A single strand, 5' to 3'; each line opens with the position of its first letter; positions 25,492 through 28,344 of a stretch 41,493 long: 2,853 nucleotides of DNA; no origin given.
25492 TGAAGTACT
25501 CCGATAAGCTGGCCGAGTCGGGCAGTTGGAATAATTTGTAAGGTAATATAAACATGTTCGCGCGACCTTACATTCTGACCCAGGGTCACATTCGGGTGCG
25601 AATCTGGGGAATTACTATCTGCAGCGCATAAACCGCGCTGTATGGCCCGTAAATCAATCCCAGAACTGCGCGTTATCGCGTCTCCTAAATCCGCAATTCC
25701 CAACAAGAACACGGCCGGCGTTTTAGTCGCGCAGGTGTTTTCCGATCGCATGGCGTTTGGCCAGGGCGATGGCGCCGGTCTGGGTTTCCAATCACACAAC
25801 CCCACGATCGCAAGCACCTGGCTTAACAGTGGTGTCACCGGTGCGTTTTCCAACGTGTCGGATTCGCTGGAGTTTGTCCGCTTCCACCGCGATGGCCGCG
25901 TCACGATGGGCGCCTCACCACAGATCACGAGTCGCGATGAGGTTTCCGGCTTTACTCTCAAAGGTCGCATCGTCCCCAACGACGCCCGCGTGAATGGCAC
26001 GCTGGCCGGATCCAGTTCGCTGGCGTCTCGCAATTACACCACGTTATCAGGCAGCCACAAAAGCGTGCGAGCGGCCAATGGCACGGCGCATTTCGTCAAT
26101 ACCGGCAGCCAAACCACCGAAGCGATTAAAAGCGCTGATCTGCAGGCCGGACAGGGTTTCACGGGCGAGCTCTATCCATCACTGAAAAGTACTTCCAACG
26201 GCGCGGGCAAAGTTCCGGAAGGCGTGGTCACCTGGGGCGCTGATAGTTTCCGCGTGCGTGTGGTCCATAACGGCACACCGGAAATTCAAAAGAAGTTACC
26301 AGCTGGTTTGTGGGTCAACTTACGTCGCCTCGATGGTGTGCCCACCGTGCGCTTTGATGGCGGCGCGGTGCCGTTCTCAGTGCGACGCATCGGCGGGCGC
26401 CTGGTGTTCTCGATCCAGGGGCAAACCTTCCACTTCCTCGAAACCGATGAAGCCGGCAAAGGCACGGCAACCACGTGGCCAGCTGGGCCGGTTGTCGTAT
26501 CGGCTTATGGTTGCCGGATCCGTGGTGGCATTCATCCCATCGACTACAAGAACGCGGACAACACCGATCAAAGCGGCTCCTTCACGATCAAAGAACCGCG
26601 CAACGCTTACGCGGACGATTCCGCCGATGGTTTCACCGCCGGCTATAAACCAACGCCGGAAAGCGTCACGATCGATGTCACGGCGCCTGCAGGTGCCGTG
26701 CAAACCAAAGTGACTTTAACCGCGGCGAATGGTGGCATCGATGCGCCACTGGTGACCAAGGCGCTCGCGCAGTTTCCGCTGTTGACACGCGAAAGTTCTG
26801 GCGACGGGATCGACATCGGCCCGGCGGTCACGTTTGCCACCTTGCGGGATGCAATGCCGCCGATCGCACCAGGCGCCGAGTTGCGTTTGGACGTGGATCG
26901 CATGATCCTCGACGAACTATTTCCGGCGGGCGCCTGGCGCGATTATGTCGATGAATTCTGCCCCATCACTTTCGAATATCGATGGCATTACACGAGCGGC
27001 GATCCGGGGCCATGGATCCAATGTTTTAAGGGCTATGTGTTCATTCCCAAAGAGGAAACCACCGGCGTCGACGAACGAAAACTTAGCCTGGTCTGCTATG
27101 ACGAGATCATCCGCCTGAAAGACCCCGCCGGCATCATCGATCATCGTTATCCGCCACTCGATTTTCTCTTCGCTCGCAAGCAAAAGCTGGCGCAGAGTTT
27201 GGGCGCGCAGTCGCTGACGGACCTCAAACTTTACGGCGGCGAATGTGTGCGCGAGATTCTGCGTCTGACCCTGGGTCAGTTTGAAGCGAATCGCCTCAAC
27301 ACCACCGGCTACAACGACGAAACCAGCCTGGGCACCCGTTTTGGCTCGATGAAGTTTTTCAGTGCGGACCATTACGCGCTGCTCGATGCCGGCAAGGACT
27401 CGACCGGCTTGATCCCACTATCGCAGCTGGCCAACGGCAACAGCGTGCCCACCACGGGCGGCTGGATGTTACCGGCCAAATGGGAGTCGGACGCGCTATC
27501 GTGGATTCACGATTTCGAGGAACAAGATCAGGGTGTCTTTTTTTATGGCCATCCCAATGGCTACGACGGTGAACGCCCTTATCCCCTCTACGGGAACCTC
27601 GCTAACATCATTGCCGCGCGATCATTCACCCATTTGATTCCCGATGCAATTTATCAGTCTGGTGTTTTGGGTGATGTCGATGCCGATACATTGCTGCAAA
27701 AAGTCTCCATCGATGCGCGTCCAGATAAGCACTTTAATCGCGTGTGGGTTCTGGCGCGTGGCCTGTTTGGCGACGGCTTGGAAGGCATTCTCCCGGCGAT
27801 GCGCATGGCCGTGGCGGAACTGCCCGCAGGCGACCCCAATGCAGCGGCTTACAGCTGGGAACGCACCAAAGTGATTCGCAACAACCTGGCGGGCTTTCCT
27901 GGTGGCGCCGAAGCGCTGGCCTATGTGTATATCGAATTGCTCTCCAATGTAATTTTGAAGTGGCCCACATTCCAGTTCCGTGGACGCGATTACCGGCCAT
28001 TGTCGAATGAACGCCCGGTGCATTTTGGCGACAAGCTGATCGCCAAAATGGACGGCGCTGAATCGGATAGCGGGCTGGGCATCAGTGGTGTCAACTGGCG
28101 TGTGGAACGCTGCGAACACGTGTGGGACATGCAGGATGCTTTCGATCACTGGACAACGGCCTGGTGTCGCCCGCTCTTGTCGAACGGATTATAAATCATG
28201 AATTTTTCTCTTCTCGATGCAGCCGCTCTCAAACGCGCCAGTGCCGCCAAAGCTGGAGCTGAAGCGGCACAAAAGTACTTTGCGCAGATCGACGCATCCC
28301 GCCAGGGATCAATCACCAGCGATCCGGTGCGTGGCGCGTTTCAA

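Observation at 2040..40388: Hyper-iterated palindrome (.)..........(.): at least 30 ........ cores across the whole genome, many abutting start or stop codons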

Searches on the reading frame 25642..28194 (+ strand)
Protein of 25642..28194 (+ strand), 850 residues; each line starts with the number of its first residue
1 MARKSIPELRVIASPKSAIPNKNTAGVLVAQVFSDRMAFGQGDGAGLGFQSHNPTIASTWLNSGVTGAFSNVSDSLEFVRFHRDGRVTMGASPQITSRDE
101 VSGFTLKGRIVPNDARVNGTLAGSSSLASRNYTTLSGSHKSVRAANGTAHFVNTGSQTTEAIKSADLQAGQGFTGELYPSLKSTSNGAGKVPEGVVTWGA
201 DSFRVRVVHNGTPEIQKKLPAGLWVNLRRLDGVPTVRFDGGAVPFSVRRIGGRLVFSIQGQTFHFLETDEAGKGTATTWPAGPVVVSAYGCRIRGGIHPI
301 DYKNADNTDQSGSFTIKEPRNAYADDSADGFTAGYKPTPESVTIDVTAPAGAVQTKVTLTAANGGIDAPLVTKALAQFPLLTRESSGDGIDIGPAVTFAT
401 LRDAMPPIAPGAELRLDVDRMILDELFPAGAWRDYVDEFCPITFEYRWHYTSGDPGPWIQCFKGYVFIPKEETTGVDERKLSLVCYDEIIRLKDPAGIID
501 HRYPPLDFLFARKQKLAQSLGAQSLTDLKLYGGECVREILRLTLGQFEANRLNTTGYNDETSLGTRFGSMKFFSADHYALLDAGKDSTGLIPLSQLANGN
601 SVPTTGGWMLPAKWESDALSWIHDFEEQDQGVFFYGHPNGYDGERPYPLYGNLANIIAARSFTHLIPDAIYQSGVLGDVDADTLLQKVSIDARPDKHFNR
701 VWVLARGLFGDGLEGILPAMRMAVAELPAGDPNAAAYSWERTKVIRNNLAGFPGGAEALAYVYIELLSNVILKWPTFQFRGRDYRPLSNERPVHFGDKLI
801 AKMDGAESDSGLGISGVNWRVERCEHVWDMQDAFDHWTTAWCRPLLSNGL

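Call 28: find_related_loci(query=window:25642-28194:+, collection=viral_contigs, flank=10000)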
Query window:25642-28194:+ (850 aa) in viral_contigs; peptide patterns used: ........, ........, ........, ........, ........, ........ (x = any residue, [..] = any of these).
1 stretches matched a pattern, but none encodes a relative of the query by tblastn (E <= 1e-3).

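Call 40: search_protein_families(library=pfam, max_evalue=0.01, proteins=[window:25642-28194:+])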
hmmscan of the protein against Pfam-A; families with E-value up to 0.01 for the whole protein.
window:25642-28194:+ (850 aa): 0 families
